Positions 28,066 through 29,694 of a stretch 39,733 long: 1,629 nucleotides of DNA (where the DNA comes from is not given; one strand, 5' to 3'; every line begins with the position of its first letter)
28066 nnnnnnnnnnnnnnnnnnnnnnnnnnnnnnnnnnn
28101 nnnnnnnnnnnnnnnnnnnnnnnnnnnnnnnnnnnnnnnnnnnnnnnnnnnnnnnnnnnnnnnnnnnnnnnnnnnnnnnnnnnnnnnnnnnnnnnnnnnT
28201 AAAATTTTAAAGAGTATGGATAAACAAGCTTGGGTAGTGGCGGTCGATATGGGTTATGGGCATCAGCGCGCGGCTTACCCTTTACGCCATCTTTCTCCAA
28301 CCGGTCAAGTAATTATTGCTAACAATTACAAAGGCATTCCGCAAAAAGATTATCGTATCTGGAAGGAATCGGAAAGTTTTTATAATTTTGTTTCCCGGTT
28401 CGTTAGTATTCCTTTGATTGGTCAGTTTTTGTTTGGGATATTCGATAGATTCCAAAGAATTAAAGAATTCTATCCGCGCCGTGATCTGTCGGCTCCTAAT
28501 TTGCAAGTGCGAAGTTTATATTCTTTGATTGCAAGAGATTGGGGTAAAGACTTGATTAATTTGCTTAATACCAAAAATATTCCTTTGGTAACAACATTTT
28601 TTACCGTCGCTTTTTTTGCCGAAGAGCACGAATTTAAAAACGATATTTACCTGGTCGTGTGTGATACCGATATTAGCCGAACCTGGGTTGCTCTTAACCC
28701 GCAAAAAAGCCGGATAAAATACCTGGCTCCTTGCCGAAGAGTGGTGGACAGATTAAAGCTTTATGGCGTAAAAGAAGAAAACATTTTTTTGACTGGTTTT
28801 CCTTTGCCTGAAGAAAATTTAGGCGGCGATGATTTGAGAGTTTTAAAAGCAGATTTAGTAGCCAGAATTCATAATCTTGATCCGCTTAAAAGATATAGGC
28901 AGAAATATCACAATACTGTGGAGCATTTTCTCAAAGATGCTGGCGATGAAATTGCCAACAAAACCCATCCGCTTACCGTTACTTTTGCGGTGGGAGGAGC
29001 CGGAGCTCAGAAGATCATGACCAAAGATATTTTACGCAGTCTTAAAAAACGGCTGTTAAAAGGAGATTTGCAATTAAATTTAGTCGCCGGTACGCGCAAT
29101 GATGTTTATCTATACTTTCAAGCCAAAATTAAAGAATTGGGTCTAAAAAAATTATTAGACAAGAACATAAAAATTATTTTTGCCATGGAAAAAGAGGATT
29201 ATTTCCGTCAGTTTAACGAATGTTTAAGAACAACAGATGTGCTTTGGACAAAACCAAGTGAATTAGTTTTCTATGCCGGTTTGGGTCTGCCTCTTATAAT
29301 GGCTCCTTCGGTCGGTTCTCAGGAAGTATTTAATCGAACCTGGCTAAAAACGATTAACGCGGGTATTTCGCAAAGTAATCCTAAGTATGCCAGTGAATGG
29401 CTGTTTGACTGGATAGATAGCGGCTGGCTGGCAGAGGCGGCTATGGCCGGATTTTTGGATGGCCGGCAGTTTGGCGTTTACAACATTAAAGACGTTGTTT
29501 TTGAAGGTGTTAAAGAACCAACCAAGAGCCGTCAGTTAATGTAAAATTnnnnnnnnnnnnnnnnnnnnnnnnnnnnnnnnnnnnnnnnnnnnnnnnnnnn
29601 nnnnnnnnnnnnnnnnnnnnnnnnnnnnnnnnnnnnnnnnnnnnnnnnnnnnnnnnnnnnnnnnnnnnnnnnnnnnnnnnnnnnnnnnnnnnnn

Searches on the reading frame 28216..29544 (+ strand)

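Call 13: search_protein_families(library=pfam, proteins=[window:28216-29544:+])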
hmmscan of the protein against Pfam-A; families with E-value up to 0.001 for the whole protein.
window:28216-29544:+ (442 aa): 1 family
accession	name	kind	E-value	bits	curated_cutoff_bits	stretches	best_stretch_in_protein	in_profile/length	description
PF22053.2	DUF6938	-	6e-13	49.4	27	1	247-374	32-176/236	Domain of unknown function (DUF6938)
